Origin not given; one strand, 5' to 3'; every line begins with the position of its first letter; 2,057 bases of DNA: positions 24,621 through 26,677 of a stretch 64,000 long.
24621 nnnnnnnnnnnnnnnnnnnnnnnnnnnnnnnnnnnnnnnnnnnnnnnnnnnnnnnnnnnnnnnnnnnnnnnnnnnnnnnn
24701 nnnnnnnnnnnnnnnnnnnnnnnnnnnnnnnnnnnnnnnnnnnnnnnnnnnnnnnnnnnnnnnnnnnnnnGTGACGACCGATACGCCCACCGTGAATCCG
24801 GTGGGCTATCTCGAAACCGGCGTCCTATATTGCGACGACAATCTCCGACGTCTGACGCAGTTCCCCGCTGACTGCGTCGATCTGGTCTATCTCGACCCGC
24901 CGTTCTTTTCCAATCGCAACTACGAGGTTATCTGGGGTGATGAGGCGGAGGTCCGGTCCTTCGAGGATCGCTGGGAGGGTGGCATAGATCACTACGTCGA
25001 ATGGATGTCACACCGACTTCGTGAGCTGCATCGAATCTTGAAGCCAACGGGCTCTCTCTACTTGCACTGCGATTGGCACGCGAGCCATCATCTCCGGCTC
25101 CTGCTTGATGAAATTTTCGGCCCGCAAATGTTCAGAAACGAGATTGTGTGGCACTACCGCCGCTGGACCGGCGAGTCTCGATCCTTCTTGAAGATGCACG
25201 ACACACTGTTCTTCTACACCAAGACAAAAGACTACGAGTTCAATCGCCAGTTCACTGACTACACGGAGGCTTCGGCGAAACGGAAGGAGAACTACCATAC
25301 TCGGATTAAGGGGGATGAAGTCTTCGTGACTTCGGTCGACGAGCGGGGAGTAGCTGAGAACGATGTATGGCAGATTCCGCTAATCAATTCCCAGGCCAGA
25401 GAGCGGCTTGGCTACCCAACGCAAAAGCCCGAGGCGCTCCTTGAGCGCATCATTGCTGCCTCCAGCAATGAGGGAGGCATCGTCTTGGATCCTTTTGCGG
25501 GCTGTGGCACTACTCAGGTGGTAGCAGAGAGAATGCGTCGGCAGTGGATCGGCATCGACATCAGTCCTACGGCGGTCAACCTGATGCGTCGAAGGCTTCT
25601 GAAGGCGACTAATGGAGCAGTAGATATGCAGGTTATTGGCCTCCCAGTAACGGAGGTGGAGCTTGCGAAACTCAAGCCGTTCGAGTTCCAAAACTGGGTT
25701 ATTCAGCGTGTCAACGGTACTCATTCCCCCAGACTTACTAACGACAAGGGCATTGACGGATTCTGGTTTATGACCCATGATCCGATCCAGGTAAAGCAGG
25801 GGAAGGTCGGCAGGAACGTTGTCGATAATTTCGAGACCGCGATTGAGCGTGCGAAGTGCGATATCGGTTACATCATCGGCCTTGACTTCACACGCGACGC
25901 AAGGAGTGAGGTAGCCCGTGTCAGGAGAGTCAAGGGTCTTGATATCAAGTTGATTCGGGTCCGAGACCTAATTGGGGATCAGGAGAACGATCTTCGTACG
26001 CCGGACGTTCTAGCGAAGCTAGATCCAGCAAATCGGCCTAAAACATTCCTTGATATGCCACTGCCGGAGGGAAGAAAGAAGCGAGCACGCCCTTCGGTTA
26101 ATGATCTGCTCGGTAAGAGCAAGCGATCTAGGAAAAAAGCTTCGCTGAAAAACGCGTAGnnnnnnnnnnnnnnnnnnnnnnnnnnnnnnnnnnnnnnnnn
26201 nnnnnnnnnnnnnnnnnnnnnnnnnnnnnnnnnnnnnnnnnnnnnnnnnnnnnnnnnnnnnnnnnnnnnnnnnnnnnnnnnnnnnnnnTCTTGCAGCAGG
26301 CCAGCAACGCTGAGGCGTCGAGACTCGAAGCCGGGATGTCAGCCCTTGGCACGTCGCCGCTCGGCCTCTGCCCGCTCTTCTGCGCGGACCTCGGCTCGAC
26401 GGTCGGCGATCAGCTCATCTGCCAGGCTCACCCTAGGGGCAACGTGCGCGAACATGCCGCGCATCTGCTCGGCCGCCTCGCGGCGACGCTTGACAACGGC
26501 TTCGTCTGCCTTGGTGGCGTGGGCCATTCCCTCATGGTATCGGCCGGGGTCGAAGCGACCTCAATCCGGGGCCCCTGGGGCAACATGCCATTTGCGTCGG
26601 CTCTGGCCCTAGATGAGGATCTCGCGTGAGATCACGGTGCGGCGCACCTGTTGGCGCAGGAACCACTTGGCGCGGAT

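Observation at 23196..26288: Cargo transposon with exact 19-bp TIRs and 8-bp duplication, inserted into a vapC gene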

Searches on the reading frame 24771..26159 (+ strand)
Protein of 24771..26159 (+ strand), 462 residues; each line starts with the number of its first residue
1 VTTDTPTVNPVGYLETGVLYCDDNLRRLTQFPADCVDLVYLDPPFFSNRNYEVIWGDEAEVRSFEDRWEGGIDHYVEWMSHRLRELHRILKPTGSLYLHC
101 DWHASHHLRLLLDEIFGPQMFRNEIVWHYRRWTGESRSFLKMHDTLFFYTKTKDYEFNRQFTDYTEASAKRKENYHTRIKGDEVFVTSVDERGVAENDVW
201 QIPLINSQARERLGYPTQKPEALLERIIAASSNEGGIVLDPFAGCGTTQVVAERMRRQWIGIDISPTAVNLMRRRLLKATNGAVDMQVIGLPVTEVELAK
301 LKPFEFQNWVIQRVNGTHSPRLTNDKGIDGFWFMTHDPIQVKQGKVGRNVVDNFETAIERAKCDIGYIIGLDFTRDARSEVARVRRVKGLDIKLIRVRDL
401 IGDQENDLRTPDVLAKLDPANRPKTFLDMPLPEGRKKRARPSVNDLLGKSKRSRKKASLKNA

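Call 7: search_protein_families(library=pfam, max_evalue=0.1, proteins=[window:24771-26159:+])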
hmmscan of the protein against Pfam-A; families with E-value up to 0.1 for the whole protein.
window:24771-26159:+ (462 aa): 10 families
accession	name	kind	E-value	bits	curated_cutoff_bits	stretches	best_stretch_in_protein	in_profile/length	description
PF01555.25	N6_N4_Mtase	-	3e-53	181.5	26.7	1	36-271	1-218/221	DNA methylase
PF04471.18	Mrr_cat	-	2.4e-05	24.9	21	1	321-391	29-107/115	Restriction endonuclease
PF08241.18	Methyltransf_11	-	0.00028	21.9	21.2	0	244-284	4-44/95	Methyltransferase domain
PF13847.12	Methyltransf_31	-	0.0004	20.5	27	1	234-277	3-49/145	Methyltransferase domain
PF13649.12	Methyltransf_25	-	0.00056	21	27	1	243-279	4-44/97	Methyltransferase domain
PF02475.24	TRM5-TYW2_MTfase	-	0.001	19.5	28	1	227-275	29-79/164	TRM5/TYW2 methyltransferase domain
PF03602.21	Cons_hypoth95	-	0.0054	16.9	24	0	22-50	98-128/182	Conserved hypothetical protein 95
PF22722.2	NA-iREase1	-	0.0076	16.7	27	1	339-387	45-94/106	NACHT-associated inactive Restriction Endonuclease 1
PF02086.21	MethyltransfD12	-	0.034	14.3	22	0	223-274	8-60/253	D12 class N6 adenine-specific DNA methyltransferase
PF08242.18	Methyltransf_12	-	0.074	14.2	30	0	244-282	4-46/98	Methyltransferase domain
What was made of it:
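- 24771..26159 (+): 462-aa DNA methyltransferase (beta-class N6/N4; DPPF at residues 42-45) fused to a C-terminal Mrr_cat-fold domain (residues ~321-391; D325, D329, Q340-V-K342). Antisense to the ancestral transposase direction. Pfam N6_N4_Mtase 3e-53 and Mrr_cat 2.4e-5 (call 7).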

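Call 8: search_protein_families(library=ncbifam, max_evalue=0.1, proteins=[window:24771-26159:+])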
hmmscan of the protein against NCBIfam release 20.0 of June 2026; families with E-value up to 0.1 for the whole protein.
window:24771-26159:+ (462 aa): 8 families
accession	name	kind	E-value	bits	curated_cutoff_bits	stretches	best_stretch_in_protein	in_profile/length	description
NF008572.0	PRK11524.1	equivalog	2.1e-36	125.6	292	1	18-280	16-260/294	adenine-specific DNA-methyltransferase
NF050803.1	DnaMtaseCcrMCaul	equivalog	7.5e-32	110.6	830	1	21-280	8-251/350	adenine-specific DNA-methyltransferase CcrM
NF010253.0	PRK13699.1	subfamily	2.4e-11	43.8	244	1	215-274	144-203/226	DNA methyltransferase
NF011527.0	PRK14968.1-1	equivalog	1.6e-05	24.7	242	1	219-390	19-169/192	putative methyltransferase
NF043040.1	corrin_prot_MT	hypoth_equivalog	0.0004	19.9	180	1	222-287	29-95/216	corrinoid protein-associated methyltransferase CpaM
NF011529.0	PRK14968.1-3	equivalog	0.0027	17.2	162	1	216-275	19-75/198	putative methyltransferase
NF045667.1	MTase_DVU1556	equivalog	0.015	14.8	155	0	229-275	16-64/213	DVU_1556 family methyltransferase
NF047732.1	tRNAMtaseTrm5bMeth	equivalog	0.021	13.8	500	1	230-276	194-239/337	tRNA (guanine(37)-N1)-methyltransferase Trm5b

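Call 9: find_encoding_contigs(protein=window:24771-26159:+, flank=6000, max_places=10)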
Protein window:24771-26159:+ (462 aa): 1 contig read that carries it; 1 place shown.
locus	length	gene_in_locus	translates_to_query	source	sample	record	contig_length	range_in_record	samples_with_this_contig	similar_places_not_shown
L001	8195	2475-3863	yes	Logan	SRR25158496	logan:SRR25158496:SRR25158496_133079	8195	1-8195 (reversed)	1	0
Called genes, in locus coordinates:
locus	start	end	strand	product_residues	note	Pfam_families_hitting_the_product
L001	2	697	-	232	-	?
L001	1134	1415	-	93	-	-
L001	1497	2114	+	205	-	-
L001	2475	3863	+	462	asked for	PF01555:N6_N4_Mtase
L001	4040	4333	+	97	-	-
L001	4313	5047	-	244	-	-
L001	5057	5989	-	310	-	PF00535:Glycos_transf_2, PF13641:Glyco_tranf_2_3, PF13632:Glyco_trans_2_3 (weak)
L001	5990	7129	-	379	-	PF00534:Glycos_transf_1, PF13692:Glyco_trans_1_4 (weak)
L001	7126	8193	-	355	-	?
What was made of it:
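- The exact methyltransferase protein occurs on one contig only (call 9), so movement as a transposase-less unit is not demonstrated.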

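Call 22: find_homologous_proteins(query=window:24771-26159:+, max_evalue=1e-20)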
Query window:24771-26159:+ (462 aa): 8000 proteins with E <= 1e-20 among 8000 candidates; the best 120 are listed.
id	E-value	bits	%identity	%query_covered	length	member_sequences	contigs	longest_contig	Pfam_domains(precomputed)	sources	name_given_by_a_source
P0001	2.6e-243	826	75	99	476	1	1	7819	PF04471.19,PF08241.19,PF01555.25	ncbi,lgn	-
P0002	8.0e-239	811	75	97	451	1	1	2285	PF01555.25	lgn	-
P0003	6.2e-219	746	71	97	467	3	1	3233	PF04471.19,PF01555.25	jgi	jgi:DNA modification methylase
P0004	3.8e-200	684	67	96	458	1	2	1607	PF13847.13,PF01555.25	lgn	-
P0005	1.4e-198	678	66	97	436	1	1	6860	PF04471.19,PF01555.25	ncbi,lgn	-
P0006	4.0e-190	651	62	97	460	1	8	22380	PF04471.19,PF01555.25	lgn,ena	-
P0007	4.7e-186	637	61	97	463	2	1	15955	PF04471.19,PF01555.25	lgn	-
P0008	5.8e-181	620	60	98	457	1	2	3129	PF04471.19,PF01555.25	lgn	-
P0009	4.6e-179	614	61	95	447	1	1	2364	PF13847.13,PF04471.19,PF01555.25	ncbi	-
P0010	6.0e-178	610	66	84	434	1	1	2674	PF04471.19,PF01555.25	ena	-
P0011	9.3e-173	593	58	97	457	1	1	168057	PF01555.25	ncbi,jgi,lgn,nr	ncbi:MAG: hypothetical protein QOE65_1095 [Solirubrobacteraceae bacterium]|jgi:DNA modification meth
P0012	1.7e-172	593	58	95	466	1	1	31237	PF04471.19,PF01555.25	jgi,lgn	jgi:DNA modification methylase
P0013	7.7e-171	587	59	95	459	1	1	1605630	PF13847.13,PF13649.13,PF04471.19,PF01555.25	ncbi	-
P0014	9.1e-171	587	60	95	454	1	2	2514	PF13847.13,PF13649.13,PF04471.19,PF01555.25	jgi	jgi:DNA modification methylase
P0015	2.2e-169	582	57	95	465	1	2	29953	PF13649.13,PF04471.19,PF01555.25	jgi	jgi:DNA modification methylase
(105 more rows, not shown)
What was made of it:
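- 24771..26159 (+): At least 8000 relatives, full length against homologues (call 22).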

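Call 23: find_encoding_contigs(protein=P0001, flank=6000, max_places=3)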
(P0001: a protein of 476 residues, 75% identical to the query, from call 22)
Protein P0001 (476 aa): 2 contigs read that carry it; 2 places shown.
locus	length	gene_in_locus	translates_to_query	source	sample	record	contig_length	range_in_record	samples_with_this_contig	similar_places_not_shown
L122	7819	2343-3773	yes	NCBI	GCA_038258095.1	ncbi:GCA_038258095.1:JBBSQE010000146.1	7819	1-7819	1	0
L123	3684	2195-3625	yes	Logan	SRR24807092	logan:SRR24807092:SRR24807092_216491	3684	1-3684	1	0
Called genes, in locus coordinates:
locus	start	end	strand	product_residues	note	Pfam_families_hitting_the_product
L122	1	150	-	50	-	?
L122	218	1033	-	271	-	-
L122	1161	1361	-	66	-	-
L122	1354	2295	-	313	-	PF12760:Zn_ribbon_IS1595 (weak), PF12762:DDE_Tnp_IS1595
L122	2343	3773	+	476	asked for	PF08241:Methyltransf_11 (faint), PF01555:N6_N4_Mtase, PF04471:Mrr_cat (weak)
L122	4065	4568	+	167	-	PF06737:Transglycosylas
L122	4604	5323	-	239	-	PF00378:ECH_1, PF16113:ECH_2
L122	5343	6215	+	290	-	PF02541:Ppx-GppA (weak)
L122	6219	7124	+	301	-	PF01966:HD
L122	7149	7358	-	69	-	-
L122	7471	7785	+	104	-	PF02673:BacA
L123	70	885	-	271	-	-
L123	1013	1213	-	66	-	-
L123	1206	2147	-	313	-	PF12760:Zn_ribbon_IS1595 (weak), PF12762:DDE_Tnp_IS1595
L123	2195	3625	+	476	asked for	PF08241:Methyltransf_11 (faint), PF01555:N6_N4_Mtase, PF04471:Mrr_cat (weak)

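Call 24: find_encoding_contigs(protein=P0005, flank=6000, max_places=3)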
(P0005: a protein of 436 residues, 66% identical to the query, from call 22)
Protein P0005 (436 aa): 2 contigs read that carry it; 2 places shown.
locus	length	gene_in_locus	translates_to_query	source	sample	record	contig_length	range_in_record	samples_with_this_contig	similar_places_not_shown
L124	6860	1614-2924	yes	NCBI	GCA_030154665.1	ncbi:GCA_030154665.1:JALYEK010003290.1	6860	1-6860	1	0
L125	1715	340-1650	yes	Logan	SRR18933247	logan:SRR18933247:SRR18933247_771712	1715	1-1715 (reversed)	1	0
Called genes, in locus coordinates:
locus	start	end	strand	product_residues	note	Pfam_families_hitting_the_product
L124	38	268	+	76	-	-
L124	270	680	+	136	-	-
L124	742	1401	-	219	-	-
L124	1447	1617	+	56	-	-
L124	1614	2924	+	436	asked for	PF01555:N6_N4_Mtase, PF04471:Mrr_cat (weak)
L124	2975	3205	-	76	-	-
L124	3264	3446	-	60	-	-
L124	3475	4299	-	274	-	PF00182:Glyco_hydro_19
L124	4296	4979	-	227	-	-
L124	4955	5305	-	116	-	-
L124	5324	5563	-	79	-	-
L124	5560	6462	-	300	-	PF09362:DUF1996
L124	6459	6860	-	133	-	?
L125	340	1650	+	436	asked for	PF01555:N6_N4_Mtase, PF04471:Mrr_cat (weak)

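Call 25: find_encoding_contigs(protein=P0006, flank=6000, max_places=4)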
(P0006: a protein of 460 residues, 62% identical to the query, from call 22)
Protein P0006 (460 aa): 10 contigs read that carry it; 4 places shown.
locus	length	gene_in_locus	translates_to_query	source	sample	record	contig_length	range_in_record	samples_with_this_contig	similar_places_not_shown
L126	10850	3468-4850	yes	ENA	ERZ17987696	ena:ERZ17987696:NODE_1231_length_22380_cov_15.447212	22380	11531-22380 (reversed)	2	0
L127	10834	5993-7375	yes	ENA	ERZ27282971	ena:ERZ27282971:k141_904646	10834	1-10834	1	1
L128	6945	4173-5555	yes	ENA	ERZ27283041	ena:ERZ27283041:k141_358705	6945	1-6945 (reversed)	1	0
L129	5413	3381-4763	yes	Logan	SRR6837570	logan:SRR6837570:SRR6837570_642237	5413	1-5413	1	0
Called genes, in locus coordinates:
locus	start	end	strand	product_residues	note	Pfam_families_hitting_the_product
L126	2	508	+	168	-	?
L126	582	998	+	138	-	-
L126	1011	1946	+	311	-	PF25209:Phage_capsid_4, PF10124:Mu-like_gpT (weak)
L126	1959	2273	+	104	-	-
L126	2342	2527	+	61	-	-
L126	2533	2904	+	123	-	-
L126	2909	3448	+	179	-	-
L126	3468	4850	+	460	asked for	PF01555:N6_N4_Mtase, PF04471:Mrr_cat (weak)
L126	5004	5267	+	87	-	-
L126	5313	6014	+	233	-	-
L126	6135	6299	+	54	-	-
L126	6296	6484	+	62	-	-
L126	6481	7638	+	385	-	PF13692:Glyco_trans_1_4, PF00534:Glycos_transf_1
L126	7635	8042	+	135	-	-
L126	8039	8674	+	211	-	-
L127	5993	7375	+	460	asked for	PF01555:N6_N4_Mtase, PF04471:Mrr_cat (weak)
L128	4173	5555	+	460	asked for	PF01555:N6_N4_Mtase, PF04471:Mrr_cat (weak)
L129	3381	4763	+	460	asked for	PF01555:N6_N4_Mtase, PF04471:Mrr_cat (weak)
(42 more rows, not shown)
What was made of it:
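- On Restriction-modification, single-chain methyltransferase-nuclease: Homologues sit alone in phages (call 25).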

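Call 61: search_solved_structures(query=window:24771-26159:+, max_evalue=0.01)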
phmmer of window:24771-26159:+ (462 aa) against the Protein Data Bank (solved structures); distinct sequences matched with E-value up to 0.01: 15.
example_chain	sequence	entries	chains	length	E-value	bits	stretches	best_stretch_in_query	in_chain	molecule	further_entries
8urk_A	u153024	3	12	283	5.3e-27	97.9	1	19-272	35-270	Methyltransferase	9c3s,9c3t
9c3u_A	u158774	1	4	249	6.3e-27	97.6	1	21-270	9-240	Methyltransferase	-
1eg2_A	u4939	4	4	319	4.3e-23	85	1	25-276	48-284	MODIFICATION METHYLASE RSRI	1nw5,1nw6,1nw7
1nw8_A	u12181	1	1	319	5.2e-23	84.7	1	26-276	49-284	MODIFICATION METHYLASE RSRI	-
6pbd_A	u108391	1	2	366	1.3e-21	80.1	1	22-290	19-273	Modification methylase CcrMI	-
1g60_A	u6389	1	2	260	2.4e-15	59.4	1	72-271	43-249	Adenine-specific Methyltransferase MboIIA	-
8s9m_A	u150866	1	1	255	4.7e-14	55.2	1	200-278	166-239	DNA cytosine-N4 methyltransferase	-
8s9n_A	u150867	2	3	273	6.1e-14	54.8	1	200-278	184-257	DNA cytosine-N4 methyltransferase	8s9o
2zie_A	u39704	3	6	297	2e-10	43.2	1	214-282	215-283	Putative modification methylase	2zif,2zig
5hfj_A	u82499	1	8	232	1.5e-09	40.3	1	209-275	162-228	Adenine specific DNA methyltransferase (DpnA)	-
5hek_A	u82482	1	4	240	1.5e-09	40.3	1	209-275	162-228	Adenine specific DNA methyltransferase (DpnA)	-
6k0w_B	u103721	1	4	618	2e-08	36.6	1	70-156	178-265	Adenine specific DNA methyltransferase (Mod)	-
4zcf_A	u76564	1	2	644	7.9e-08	34.6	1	57-164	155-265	Restriction endonuclease EcoP15I, modification subunit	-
1boo_A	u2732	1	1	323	9.3e-08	34.4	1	214-275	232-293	PROTEIN (N-4 CYTOSINE-SPECIFIC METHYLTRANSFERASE PVU II)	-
7dsu_A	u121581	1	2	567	1.2e-05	27.4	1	36-121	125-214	Mbo45V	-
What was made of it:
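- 24771..26159 (+): PDB hits M.RsrI, CcrM and MboIIA (call 61).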

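Call 62: search_protein_families(library=padloc, max_evalue=0.01, proteins=[window:24771-26159:+])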
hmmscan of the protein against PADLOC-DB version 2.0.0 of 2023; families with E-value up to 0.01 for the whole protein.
window:24771-26159:+ (462 aa): 77 families (the best 25 are shown)
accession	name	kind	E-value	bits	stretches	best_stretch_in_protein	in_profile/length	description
PDLC03339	MTase_II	-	1.5e-83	278.8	1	20-291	7-286/399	Type II methyltransferase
PDLC03300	MTase_II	-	8.6e-51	170.8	1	22-281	17-281/302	Type II methyltransferase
PDLC03299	MTase_II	-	3.1e-47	159.5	1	18-279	16-260/296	Type II methyltransferase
PDLC03371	MTase_II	-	3.8e-46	155.7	1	18-280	12-256/260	Type II methyltransferase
PDLC03633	MTase_III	-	4.9e-46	155.6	1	29-319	94-393/616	Type III methyltransferase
PDLC03354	MTase_II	-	8.2e-44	148.3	2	34-172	83-227/425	Type II methyltransferase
PDLC03320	MTase_II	-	2.7e-37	126.5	1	19-282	35-280/289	Type II methyltransferase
PDLC03636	MTase_III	-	5.4e-35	119.2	2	211-353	340-451/575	Type III methyltransferase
PDLC03216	MTase_II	-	5.5e-35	119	1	21-280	16-259/364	Type II methyltransferase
PDLC03635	MTase_III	-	5.4e-32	109.3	2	190-275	484-571/708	Type III methyltransferase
PDLC03265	MTase_II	-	6.5e-30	102.7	2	9-128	16-123/333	Type II methyltransferase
PDLC03387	MTase_II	-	6.7e-30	102.2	2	121-279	142-278/289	Type II methyltransferase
PDLC03738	oMTase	-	1.5e-29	100.9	1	23-278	27-267/376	orphan methyltransferase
PDLC03644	MTase_III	-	2.4e-29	100.5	2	36-190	61-213/542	Type III methyltransferase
PDLC03638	MTase_III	-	2.3e-28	97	2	205-273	605-674/816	Type III methyltransferase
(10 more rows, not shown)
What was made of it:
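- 24771..26159 (+): PADLOC MTase_II 279 bits (call 62).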

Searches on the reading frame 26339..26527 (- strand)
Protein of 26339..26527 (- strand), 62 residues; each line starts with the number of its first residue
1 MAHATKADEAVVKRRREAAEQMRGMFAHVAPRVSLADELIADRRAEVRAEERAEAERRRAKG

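Call 7: search_protein_families(library=pfam, max_evalue=0.1, proteins=[window:26339-26527:-])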
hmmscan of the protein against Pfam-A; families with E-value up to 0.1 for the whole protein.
window:26339-26527:- (62 aa): 0 families

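Call 8: search_protein_families(library=ncbifam, max_evalue=0.1, proteins=[window:26339-26527:-])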
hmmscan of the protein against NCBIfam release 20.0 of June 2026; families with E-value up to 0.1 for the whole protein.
window:26339-26527:- (62 aa): 0 families

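Call 54: find_homologous_proteins(query=window:26339-26527:-, max_evalue=0.001)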
Query window:26339-26527:- (62 aa): 150 proteins with E <= 0.001 among 164 candidates; the best 120 are listed.
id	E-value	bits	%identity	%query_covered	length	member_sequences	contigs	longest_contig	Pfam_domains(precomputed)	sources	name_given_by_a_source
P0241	7.7e-26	105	95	100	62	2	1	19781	-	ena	-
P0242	8.4e-26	105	97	100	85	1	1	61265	-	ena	-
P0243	1.3e-25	105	97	100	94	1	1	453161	-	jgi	jgi:hypothetical protein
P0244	2.3e-25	104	90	68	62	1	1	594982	-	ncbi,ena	-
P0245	5.8e-25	103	93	68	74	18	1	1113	-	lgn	-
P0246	1.5e-24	101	90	68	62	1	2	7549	-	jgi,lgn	jgi:hypothetical protein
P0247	3.8e-24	100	90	68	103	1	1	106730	-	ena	-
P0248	6.0e-24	100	90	68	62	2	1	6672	-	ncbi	-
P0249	7.2e-24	99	89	100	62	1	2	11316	-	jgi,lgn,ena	-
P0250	1.8e-23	98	95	68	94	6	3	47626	-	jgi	jgi:hypothetical protein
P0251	2.8e-23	97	87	100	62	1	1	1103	-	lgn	-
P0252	3.8e-23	97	94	76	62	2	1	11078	-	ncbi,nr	ncbi:MAG TPA: hypothetical protein VFT19_09125 [Solirubrobacterales bacterium]|nr:hypothetical prote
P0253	4.5e-23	97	86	68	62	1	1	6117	-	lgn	-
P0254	9.2e-23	96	89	98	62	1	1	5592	-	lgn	-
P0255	4.7e-22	94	89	98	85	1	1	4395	-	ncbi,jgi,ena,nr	ncbi:MAG TPA: hypothetical protein VFD74_03990 [Thermoleophilia bacterium]|nr:hypothetical protein [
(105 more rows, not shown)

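Call 55: find_encoding_contigs(protein=P0242, flank=6000, max_places=3)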
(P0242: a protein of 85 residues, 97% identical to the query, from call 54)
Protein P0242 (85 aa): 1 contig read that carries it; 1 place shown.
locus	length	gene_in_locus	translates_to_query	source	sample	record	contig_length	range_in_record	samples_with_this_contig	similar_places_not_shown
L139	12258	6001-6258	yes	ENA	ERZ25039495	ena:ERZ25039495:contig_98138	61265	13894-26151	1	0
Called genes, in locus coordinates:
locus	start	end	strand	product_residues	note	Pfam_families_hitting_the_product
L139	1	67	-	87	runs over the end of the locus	-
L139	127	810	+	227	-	PF14582:Metallophos_3 (faint), PF00149:Metallophos, PF12850:Metallophos_2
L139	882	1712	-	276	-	PF00106:adh_short, PF01370:Epimerase, PF08659:KR, PF13460:NAD_binding_10 (weak), PF13561:adh_short_C2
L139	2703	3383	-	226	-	-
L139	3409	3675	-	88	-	PF13417:GST_N_3 (weak), PF00462:Glutaredoxin (weak), PF13409:GST_N_2 (weak)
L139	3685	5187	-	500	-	-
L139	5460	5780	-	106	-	-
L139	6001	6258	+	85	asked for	-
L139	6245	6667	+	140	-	PF01850:PIN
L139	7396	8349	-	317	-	PF00656:Peptidase_C14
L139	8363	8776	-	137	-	PF08937:ThsB_TIR (weak)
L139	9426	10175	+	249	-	PF05690:ThiG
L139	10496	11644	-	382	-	PF10137:CAP12-PCTIR_TIR, PF10017:Methyltransf_33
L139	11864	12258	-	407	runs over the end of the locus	PF13102:Phage_int_SAM_5, PF00589:Phage_integrase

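Call 56: find_encoding_contigs(protein=P0243, flank=6000, max_places=3)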
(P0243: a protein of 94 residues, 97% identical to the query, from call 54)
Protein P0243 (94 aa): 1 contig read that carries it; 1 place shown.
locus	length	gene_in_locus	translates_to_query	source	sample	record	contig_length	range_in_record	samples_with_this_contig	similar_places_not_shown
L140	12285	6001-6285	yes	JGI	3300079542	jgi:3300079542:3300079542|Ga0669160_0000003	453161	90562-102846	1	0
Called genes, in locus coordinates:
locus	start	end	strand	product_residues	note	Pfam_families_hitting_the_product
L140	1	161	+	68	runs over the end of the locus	-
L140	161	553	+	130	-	PF01850:PIN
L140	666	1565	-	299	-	PF02086:MethyltransfD12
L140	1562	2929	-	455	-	-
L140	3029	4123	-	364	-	PF00589:Phage_integrase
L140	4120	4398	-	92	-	PF12728:HTH_17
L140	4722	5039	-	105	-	PF13560:HTH_31, PF01381:HTH_3, PF12844:HTH_19 (weak)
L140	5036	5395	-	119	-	-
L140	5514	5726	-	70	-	-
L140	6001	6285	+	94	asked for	-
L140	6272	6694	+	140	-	PF01850:PIN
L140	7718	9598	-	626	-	-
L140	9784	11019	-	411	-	PF13102:Phage_int_SAM_5, PF00589:Phage_integrase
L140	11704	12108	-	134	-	-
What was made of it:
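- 26339..26527 (-): vapB-like antitoxin gene, 62 aa, intact. 95-97% identical proteins in other assemblies are followed by a 140-aa PIN gene (calls 54-56).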
